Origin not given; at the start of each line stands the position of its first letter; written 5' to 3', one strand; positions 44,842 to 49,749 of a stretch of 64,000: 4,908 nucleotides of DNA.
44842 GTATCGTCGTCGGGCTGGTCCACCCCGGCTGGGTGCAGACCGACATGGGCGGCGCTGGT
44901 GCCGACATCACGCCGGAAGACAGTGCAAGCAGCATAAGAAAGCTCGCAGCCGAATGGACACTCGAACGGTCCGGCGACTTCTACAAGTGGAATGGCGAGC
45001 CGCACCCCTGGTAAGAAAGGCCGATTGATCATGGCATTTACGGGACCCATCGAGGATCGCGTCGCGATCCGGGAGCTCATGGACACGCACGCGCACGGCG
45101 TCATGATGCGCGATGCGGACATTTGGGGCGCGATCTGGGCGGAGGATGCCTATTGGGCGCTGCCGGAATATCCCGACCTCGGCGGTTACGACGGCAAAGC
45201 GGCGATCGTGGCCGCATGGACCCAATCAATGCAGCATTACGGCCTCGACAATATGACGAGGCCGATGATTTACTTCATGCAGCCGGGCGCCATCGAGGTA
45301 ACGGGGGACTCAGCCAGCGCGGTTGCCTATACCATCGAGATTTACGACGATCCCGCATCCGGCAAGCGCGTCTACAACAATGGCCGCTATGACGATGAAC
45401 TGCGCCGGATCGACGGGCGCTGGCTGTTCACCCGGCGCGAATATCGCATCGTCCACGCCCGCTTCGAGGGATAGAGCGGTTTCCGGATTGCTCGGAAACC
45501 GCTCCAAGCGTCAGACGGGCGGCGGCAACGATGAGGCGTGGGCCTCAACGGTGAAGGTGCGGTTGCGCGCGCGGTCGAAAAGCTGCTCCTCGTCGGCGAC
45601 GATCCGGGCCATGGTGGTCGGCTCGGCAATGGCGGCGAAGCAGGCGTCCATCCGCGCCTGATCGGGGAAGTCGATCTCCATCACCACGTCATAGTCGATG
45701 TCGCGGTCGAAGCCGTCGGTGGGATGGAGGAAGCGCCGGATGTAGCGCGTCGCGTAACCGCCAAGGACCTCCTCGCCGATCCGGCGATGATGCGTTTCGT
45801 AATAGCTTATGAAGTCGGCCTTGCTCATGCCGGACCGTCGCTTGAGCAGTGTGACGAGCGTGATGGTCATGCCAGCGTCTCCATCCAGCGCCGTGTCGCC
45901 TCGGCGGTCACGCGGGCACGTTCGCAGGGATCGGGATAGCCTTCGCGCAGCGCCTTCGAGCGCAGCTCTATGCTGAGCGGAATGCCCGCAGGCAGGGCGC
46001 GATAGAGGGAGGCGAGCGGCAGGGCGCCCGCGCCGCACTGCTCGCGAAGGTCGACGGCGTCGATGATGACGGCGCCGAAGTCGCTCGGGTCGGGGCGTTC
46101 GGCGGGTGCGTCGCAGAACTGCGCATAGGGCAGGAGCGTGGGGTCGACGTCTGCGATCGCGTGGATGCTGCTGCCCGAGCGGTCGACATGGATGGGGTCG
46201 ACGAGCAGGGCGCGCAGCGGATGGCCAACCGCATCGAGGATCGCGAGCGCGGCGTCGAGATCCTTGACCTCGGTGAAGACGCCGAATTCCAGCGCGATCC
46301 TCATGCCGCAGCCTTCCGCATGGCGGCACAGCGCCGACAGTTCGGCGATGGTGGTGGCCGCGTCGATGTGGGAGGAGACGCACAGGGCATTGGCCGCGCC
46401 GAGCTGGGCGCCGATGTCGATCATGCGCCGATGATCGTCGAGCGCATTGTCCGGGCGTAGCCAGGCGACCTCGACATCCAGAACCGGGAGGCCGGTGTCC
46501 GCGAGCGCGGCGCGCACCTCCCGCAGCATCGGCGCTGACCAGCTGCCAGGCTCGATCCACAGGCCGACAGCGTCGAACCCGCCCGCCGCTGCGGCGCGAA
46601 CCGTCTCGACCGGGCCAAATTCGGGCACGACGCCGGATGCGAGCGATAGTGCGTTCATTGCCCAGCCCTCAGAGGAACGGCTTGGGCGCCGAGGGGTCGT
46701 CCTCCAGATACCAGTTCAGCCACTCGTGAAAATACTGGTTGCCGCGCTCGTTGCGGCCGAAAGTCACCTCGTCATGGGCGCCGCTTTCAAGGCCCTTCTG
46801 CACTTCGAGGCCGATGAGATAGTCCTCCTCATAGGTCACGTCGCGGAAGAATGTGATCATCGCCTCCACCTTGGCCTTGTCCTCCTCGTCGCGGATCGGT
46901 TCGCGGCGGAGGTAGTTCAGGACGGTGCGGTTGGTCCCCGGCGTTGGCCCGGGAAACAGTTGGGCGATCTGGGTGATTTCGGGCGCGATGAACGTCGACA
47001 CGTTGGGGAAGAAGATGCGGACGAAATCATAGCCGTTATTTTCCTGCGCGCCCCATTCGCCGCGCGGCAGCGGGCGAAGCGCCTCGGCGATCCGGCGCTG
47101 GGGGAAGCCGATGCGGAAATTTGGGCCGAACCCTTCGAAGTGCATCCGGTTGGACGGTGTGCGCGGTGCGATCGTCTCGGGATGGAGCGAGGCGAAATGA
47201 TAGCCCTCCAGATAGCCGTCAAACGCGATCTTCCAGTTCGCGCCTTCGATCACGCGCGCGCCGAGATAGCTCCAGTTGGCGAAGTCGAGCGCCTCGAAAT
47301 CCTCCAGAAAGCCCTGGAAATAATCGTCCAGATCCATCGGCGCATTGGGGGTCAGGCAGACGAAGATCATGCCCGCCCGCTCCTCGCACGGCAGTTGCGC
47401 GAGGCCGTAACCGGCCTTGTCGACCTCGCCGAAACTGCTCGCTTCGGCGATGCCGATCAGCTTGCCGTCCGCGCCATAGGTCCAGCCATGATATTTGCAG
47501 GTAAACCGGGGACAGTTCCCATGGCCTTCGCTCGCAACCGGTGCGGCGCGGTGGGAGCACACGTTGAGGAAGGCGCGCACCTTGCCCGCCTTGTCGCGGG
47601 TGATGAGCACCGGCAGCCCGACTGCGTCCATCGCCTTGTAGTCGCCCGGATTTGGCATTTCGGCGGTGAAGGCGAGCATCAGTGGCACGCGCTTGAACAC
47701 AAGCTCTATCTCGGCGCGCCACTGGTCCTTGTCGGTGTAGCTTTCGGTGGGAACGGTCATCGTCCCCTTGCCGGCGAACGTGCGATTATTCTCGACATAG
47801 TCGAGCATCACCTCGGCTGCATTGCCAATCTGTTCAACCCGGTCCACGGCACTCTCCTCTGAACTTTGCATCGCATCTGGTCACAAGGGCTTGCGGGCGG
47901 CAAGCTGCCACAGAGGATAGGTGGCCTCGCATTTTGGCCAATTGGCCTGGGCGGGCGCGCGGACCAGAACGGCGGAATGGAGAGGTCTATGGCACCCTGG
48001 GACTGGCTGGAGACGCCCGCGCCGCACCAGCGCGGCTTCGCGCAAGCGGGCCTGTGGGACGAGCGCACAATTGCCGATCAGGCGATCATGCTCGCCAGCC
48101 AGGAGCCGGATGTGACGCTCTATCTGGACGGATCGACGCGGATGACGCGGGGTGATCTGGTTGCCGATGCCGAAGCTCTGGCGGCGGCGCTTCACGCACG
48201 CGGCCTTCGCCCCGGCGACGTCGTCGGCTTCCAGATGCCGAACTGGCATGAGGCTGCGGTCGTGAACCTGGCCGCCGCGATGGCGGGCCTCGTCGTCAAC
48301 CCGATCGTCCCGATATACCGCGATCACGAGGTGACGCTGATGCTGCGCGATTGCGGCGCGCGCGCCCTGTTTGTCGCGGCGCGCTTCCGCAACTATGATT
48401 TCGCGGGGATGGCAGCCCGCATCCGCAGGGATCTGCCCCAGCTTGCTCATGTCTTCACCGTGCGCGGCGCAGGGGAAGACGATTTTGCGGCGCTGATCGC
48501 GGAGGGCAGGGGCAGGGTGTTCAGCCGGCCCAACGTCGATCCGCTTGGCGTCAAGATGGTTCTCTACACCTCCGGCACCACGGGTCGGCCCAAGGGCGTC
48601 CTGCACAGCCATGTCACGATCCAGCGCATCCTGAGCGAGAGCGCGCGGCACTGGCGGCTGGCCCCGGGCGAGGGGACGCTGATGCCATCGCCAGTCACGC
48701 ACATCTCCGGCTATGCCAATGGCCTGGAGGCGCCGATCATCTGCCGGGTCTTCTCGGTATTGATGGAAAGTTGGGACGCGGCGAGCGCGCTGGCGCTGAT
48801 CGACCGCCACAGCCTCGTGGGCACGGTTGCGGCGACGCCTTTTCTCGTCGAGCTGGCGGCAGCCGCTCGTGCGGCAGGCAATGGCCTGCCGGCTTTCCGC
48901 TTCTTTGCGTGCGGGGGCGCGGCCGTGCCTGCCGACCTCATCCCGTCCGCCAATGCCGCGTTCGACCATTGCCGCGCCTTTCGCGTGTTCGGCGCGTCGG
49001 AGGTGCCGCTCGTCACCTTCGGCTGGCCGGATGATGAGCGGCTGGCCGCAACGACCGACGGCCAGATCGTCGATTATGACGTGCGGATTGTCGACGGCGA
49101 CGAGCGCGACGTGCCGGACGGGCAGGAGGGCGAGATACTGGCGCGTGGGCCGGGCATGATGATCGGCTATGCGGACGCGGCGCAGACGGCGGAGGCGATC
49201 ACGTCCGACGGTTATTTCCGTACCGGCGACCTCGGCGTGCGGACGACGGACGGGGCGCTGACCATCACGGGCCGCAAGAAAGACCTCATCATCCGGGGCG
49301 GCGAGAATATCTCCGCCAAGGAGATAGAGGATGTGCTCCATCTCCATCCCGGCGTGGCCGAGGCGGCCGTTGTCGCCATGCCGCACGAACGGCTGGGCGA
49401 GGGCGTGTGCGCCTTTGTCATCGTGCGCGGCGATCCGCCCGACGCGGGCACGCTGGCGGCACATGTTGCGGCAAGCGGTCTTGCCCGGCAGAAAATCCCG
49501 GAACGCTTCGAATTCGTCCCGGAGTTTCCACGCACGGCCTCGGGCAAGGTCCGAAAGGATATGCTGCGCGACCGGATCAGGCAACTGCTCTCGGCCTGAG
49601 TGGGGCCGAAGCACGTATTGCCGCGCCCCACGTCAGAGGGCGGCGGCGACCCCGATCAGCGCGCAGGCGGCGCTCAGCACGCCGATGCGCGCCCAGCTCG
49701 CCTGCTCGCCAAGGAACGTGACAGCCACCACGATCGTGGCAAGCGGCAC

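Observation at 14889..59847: Shared lux-box-like motif at almost every promoter of the catabolic region: a candidate LuxR-solo regulon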

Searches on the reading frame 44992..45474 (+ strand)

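Call 8: search_protein_families(library=pfam, proteins=[window:44992-45474:+])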
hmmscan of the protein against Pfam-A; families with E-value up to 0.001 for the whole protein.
window:44992-45474:+ (160 aa): 2 families
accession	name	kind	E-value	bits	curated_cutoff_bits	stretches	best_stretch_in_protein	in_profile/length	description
PF13577.12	SnoaL_4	-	2.7e-19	69.8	24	1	20-149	3-125/126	SnoaL-like domain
PF14534.12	DUF4440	-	1.1e-05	26.3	25.2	1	26-145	1-106/107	Domain of unknown function (DUF4440)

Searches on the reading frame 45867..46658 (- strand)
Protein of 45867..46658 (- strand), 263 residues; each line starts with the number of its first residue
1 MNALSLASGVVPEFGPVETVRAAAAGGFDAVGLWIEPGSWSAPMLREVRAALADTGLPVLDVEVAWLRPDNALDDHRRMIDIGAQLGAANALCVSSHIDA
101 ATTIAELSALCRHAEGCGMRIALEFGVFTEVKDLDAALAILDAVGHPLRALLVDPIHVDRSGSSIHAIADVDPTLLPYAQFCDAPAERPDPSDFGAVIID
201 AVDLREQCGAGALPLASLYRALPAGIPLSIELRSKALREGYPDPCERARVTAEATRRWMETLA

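Call 9: search_protein_families(library=pfam, proteins=[window:45867-46658:-])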
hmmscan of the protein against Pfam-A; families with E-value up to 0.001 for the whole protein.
window:45867-46658:- (263 aa): 1 family
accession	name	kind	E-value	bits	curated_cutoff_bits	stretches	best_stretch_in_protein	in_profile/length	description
PF01261.30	AP_endonuc_2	-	1.1e-13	51.9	31.1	1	20-246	1-234/249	Xylose isomerase-like TIM barrel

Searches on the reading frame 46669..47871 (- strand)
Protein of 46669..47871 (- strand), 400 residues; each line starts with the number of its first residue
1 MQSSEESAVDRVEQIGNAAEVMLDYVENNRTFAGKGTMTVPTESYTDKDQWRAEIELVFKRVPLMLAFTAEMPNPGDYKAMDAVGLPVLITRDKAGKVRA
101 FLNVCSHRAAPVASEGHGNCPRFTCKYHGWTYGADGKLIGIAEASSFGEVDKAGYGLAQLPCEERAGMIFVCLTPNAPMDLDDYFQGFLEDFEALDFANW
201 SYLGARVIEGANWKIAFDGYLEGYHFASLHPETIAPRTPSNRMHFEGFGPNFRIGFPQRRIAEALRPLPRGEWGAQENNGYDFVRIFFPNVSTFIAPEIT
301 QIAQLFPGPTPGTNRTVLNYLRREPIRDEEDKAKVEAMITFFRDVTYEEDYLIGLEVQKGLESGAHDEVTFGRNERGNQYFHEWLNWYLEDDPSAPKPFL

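Call 9: search_protein_families(library=pfam, proteins=[window:46669-47871:-])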
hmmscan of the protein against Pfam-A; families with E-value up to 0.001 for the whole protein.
window:46669-47871:- (400 aa): 2 families
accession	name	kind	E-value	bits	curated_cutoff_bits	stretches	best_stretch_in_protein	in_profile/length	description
PF00848.25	Ring_hydroxyl_A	-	1.4e-43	149.7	24.9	1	197-390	1-207/208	Ring hydroxylating alpha subunit (catalytic domain)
PF00355.32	Rieske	-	1.2e-17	64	20.3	1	65-143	4-80/88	Rieske [2Fe-2S] domain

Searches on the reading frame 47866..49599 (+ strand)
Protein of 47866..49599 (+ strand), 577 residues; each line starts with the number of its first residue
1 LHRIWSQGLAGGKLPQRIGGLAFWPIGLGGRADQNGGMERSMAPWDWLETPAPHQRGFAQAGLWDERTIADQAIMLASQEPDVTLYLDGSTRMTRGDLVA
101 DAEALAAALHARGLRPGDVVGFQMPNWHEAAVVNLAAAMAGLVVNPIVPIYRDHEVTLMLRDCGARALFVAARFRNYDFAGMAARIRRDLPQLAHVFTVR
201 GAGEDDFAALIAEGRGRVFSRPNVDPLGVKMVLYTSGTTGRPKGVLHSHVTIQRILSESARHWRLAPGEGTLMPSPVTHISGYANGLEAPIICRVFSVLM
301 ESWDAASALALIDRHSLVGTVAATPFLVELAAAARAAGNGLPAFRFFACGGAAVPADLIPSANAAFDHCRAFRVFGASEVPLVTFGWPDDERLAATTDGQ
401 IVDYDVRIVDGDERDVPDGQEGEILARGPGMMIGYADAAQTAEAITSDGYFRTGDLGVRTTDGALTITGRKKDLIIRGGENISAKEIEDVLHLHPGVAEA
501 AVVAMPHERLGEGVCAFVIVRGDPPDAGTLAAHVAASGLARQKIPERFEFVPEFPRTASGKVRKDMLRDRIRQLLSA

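Call 9: search_protein_families(library=pfam, proteins=[window:47866-49599:+])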
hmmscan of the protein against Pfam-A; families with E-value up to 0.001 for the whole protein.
window:47866-49599:+ (577 aa): 2 families
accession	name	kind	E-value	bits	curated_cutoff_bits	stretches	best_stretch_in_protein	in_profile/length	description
PF00501.34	AMP-binding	-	4.2e-62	210.6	29.9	1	77-435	5-383/384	AMP-binding enzyme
PF13193.12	AMP-binding_C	-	1.4e-17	64.8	24.5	1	486-561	1-76/76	AMP-binding enzyme C-terminal domain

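Call 39: search_protein_families(library=ncbifam, proteins=[window:47977-49599:+], max_evalue=0.00001)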
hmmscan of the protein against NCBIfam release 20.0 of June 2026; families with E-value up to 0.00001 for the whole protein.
window:47977-49599:+ (540 aa): 105 families (the best 25 are shown)
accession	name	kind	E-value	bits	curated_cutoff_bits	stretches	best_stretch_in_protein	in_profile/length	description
TIGR03208.1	cyc_hxne_CoA_lg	equivalog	2.9e-114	382.7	792.3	1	19-531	11-537/538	cyclohexanecarboxylate-CoA ligase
NF004758.0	PRK06087.1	equivalog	1.7e-109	366.7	736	1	17-538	11-539/548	medium-chain fatty-acid--CoA ligase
NF004837.0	PRK06187.1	subfamily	3.9e-97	325.7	476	1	32-536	10-524/531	long-chain-fatty-acid--CoA ligase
NF005801.1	PRK07656.1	equivalog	5.1e-78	262.9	657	1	33-531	4-500/500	FadD3 family acyl-CoA ligase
NF006182.0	PRK08316.1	subfamily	5.8e-75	252.7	663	1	30-537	11-520/523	fatty acyl-CoA synthetase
NF004814.0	PRK06164.1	equivalog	1.6e-71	241.5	677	1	30-538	10-534/540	acyl-CoA synthetase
NF005702.0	PRK07514.1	subfamily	2.1e-71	240.8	558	1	43-538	17-504/506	malonyl-CoA synthase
TIGR02275.1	DHB_AMP_lig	equivalog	2.8e-69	233.8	723.55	1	14-531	7-526/526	(2,3-dihydroxybenzoyl)adenylate synthase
NF009233.0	PRK12583.1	subfamily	3.6e-65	220.4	832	2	194-538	205-554/558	fatty acid CoA ligase family protein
NF006181.0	PRK08314.1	subfamily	5.5e-64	216.4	705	1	43-533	37-553/563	long-chain-fatty-acid--CoA ligase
NF004511.1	PRK05852.1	equivalog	2.5e-62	211.2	650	1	54-532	25-502/505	FadD7 family fatty acid--CoA ligase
NF008192.1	PRK10946.1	equivalog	1.8e-61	208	783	1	16-536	10-531/534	(2,3-dihydroxybenzoyl)adenylate synthase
NF006020.0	PRK08162.1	subfamily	6.4e-61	206.3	677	1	44-537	33-541/545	acyl-CoA synthetase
NF005714.0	PRK07529.1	subfamily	7.8e-60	202.9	632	1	51-533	59-575/640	acyl-CoA synthetase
NF052269.1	Staph_lig_FadD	equivalog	7e-59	199.5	650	1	55-535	27-494/499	long-chain-fatty-acid--CoA ligase FadD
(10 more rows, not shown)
